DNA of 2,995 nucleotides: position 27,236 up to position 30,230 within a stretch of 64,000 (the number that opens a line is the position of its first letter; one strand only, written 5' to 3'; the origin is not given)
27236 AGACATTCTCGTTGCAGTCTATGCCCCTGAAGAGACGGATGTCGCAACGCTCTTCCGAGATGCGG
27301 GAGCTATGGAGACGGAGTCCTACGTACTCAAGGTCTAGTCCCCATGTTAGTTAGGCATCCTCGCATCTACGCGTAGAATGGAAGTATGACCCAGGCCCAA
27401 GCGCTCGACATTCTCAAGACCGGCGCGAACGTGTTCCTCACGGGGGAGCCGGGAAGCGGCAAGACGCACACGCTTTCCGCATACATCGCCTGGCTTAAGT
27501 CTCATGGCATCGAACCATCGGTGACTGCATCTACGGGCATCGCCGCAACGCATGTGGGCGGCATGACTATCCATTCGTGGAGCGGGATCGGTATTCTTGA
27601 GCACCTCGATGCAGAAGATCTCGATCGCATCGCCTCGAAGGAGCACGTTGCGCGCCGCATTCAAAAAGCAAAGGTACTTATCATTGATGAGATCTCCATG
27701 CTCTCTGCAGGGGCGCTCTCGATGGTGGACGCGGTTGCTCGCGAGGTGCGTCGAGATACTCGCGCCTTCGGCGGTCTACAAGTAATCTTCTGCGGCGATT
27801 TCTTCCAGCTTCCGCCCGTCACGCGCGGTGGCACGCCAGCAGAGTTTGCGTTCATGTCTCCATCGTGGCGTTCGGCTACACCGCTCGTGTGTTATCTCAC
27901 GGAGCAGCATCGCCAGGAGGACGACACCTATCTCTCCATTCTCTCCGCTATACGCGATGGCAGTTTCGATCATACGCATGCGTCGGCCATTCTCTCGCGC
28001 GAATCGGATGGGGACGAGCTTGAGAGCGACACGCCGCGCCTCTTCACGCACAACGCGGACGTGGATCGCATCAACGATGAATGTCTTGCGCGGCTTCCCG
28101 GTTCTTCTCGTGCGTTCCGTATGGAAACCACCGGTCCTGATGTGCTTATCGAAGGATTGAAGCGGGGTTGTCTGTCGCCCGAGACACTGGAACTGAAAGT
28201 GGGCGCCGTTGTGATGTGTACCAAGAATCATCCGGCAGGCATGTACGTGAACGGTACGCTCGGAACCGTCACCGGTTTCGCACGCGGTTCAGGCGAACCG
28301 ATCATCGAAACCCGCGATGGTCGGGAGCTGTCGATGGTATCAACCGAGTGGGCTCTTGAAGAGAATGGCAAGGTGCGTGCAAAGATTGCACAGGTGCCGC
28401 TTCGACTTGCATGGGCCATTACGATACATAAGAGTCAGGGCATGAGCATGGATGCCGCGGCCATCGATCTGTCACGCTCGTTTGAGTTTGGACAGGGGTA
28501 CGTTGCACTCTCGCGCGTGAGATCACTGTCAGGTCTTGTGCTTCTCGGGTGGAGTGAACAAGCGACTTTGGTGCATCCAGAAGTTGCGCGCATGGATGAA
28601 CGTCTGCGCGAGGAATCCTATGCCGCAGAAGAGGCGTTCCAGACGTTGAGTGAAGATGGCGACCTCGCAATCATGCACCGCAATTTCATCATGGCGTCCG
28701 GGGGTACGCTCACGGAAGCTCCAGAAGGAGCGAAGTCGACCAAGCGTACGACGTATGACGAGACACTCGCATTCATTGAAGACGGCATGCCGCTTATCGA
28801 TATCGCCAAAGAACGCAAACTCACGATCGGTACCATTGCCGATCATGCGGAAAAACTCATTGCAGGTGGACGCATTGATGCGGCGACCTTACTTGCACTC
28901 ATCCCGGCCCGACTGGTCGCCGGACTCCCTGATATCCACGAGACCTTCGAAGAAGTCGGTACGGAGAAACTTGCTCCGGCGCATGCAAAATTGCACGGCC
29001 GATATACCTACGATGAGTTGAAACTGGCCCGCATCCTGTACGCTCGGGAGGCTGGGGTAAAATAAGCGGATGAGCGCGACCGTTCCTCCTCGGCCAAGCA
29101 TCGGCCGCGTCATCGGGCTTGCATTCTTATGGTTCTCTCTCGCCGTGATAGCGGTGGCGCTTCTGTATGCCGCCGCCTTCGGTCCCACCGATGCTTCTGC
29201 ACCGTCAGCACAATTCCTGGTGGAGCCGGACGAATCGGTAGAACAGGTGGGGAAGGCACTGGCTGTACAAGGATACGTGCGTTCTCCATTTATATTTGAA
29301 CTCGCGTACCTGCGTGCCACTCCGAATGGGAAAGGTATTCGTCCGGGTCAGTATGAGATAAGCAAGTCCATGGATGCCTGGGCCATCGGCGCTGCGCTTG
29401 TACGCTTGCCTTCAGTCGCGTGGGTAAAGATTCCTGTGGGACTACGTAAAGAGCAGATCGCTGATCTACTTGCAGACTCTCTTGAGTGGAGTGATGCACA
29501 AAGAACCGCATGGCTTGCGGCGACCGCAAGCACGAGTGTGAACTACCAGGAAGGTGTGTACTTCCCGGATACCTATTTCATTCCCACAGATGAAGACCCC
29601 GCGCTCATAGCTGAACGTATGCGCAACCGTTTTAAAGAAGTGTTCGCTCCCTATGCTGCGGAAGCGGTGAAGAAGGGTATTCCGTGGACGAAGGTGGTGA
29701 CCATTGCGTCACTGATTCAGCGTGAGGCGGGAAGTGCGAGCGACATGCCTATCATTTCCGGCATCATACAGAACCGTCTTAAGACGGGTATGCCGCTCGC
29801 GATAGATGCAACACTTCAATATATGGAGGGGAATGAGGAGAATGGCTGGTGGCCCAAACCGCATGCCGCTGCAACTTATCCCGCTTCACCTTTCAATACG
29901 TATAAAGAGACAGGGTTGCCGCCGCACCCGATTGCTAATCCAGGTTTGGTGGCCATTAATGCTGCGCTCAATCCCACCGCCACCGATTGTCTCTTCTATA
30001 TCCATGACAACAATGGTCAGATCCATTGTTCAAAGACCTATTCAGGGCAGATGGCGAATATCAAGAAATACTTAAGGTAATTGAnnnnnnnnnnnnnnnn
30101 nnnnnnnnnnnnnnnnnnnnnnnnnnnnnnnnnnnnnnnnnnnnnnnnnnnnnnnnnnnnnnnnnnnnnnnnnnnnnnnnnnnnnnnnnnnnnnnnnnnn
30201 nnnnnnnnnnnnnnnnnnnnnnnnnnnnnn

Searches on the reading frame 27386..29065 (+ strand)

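Call 17: search_protein_families(library=pfam, max_evalue=0.00001, proteins=[window:27386-29065:+])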
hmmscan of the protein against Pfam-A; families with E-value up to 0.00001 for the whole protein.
window:27386-29065:+ (559 aa): 6 families
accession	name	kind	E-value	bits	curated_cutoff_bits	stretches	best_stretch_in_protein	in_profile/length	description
PF05970.20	PIF1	-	1.3e-36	126.7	25.9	1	11-192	20-215/223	PIF1-like helicase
PF13604.12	AAA_30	-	3.6e-17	63.2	27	1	3-195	6-174/191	AAA domain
PF13245.12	AAA_19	-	1.9e-14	54.4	25.1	1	3-146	1-133/134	AAA domain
PF14493.12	HTH_40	-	8.3e-14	52.1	27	1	456-549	1-89/89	Helix-turn-helix domain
PF13401.12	AAA_22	-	3.8e-08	34.1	27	1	13-137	5-122/130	AAA domain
PF21530.3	Pif1_2B_dom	-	4.9e-06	26.6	23.9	0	256-298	4-47/47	DNA helicase Pif1, 2B domain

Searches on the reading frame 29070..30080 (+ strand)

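Call 17: search_protein_families(library=pfam, max_evalue=0.00001, proteins=[window:29070-30080:+])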
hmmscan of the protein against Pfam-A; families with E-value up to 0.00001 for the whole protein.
window:29070-30080:+ (336 aa): 1 family
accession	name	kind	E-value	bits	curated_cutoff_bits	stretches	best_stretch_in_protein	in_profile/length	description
PF02618.21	YceG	-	8.7e-65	219.4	32.4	1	51-333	3-275/275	YceG-like family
